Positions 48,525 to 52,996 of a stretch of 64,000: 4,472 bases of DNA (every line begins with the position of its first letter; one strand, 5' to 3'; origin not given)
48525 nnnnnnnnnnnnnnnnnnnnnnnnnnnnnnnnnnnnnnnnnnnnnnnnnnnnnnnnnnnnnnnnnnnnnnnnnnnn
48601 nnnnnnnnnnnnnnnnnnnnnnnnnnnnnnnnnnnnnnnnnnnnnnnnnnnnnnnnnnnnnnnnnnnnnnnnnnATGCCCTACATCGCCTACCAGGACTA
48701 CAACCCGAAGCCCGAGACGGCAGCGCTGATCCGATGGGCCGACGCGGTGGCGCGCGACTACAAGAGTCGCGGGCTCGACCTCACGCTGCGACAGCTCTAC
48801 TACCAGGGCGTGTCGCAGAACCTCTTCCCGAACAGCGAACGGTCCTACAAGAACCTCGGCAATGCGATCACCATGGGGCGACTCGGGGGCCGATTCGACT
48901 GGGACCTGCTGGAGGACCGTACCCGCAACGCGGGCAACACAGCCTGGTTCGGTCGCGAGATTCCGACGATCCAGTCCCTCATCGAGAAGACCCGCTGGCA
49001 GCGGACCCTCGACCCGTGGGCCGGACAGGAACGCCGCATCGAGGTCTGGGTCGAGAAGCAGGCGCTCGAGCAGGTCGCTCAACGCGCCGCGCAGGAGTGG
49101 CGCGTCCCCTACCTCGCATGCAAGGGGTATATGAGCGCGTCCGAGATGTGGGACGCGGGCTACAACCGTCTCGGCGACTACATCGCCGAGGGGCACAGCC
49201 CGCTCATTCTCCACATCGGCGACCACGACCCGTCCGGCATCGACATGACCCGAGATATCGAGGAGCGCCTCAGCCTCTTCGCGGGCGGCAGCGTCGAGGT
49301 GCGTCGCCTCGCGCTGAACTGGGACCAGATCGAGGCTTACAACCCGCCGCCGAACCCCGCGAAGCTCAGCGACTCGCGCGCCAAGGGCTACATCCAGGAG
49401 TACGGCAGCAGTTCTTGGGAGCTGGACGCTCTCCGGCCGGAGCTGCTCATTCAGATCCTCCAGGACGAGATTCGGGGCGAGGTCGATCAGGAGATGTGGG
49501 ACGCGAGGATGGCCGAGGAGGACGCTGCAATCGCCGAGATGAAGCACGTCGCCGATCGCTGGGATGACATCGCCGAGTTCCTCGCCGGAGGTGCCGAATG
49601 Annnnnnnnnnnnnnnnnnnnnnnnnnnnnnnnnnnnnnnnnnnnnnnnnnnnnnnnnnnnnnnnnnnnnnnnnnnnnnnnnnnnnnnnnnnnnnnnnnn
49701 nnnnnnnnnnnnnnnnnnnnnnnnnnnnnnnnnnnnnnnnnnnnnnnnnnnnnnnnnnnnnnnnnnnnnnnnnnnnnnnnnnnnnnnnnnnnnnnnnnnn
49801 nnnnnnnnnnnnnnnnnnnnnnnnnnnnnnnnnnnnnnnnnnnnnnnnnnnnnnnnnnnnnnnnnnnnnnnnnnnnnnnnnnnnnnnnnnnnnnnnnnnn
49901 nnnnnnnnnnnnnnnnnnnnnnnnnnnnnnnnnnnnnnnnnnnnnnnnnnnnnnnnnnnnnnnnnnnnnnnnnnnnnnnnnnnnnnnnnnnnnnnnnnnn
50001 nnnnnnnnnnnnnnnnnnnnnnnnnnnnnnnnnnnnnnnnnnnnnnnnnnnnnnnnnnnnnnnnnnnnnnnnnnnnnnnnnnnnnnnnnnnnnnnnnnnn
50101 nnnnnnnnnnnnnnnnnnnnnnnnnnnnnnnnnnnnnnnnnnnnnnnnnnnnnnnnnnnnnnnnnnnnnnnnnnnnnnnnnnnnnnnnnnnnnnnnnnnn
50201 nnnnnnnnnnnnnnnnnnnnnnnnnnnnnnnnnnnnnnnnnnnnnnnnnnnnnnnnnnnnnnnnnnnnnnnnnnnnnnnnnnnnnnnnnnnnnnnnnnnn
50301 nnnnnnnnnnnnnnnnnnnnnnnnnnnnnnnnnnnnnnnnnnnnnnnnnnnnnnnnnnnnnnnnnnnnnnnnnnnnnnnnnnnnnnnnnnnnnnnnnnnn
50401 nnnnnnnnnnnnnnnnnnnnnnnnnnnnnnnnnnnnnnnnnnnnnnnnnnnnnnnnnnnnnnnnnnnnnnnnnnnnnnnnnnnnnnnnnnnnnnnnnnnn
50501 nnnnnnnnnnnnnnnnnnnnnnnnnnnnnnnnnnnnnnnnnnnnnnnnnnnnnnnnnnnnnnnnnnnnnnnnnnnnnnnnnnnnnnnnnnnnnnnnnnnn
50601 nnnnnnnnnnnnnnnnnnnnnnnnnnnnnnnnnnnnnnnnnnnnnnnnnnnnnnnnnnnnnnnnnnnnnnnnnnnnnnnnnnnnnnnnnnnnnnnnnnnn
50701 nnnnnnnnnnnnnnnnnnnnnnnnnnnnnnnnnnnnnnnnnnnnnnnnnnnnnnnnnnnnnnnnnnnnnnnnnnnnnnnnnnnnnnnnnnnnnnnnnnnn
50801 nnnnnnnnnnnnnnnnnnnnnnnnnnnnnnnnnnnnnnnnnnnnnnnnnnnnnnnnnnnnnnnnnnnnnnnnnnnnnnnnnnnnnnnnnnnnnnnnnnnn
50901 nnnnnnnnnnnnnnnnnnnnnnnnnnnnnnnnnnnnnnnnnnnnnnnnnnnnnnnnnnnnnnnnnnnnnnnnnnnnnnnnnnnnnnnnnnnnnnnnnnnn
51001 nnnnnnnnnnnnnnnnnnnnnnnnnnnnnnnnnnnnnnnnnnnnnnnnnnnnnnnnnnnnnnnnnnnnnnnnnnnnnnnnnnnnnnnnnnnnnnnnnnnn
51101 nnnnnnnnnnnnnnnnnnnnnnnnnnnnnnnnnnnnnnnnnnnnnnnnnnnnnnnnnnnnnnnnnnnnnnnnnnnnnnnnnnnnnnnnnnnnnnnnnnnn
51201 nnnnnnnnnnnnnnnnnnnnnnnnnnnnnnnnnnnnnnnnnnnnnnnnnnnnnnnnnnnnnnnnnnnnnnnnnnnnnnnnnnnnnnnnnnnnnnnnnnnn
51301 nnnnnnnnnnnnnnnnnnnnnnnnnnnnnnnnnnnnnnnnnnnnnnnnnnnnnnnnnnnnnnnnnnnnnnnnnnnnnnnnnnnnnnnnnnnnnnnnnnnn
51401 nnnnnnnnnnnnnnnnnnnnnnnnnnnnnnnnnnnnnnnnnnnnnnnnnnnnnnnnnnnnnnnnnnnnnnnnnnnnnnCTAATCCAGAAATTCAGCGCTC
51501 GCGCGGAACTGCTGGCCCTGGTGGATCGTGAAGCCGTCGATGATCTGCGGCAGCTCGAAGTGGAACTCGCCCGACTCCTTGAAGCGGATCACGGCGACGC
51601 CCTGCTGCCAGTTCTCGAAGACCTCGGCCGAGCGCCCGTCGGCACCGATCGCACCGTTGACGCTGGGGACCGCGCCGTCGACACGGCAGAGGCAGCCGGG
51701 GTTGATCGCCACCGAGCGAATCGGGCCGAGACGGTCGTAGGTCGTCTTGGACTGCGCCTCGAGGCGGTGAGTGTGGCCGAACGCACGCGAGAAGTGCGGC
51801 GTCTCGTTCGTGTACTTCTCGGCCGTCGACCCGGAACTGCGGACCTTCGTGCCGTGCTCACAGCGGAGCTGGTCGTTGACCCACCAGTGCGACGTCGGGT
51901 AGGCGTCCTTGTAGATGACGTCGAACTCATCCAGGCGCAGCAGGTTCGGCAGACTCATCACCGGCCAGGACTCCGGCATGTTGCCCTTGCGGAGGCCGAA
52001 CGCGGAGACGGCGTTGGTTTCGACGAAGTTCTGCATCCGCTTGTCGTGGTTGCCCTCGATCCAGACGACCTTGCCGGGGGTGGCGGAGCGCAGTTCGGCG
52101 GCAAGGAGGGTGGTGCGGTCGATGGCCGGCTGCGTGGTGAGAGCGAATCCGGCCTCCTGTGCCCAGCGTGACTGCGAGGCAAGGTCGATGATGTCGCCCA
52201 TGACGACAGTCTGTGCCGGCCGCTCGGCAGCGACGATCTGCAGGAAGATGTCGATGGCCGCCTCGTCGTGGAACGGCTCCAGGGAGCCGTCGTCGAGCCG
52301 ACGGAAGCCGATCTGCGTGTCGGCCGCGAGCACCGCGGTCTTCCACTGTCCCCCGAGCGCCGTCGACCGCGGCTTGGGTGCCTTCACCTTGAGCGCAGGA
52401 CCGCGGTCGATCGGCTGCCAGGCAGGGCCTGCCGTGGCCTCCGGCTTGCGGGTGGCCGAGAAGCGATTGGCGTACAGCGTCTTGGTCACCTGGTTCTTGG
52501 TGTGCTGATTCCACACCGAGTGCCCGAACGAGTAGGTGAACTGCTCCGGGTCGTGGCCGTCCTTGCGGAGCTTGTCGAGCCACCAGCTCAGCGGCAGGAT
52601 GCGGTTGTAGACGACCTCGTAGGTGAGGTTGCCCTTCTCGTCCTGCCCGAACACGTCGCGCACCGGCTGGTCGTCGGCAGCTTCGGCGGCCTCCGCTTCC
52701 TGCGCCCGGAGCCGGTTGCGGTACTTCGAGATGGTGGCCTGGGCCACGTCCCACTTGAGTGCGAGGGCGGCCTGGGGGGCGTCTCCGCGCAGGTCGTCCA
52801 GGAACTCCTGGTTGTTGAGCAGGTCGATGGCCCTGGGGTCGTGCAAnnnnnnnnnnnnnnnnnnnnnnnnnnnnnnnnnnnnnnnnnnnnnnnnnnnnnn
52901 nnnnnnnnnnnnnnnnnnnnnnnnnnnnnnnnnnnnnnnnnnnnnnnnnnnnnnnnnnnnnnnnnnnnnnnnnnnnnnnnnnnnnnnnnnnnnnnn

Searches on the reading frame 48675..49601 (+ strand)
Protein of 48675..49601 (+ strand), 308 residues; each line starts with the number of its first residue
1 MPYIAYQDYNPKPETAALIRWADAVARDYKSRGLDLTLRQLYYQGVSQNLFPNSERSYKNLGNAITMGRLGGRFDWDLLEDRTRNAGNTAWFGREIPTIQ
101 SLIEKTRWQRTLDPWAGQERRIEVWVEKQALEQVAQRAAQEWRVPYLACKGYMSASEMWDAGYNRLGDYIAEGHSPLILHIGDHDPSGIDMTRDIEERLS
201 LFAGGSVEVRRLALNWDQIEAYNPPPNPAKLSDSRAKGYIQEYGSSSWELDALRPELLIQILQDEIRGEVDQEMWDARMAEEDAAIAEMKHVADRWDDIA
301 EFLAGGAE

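Call 53: search_protein_families(library=pfam, proteins=[window:48675-49601:+], max_evalue=0.01)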
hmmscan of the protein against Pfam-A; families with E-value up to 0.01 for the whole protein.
window:48675-49601:+ (308 aa): 0 families

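Call 76: search_protein_families(library=phrogs, proteins=[window:48675-49601:+], max_evalue=0.001)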
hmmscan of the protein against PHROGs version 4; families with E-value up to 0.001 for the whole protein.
window:48675-49601:+ (308 aa): 1 family
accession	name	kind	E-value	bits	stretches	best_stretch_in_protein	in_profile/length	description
phrog_6247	-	DNA, RNA and nucleotide metabolism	1.5e-92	311.1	1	5-302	5-298/303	DNA topoisomerase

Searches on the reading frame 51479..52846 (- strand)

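Call 53: search_protein_families(library=pfam, proteins=[window:51479-52846:-], max_evalue=0.01)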
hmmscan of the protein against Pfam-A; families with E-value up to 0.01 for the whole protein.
window:51479-52846:- (455 aa): 2 families
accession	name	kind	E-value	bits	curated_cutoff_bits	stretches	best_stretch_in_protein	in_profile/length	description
PF00149.33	Metallophos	-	0.00032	21.6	21.5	1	175-333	7-116/191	Calcineurin-like phosphoesterase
PF12850.12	Metallophos_2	-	0.0018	18.7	27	1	250-392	43-141/154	Calcineurin-like phosphoesterase superfamily domain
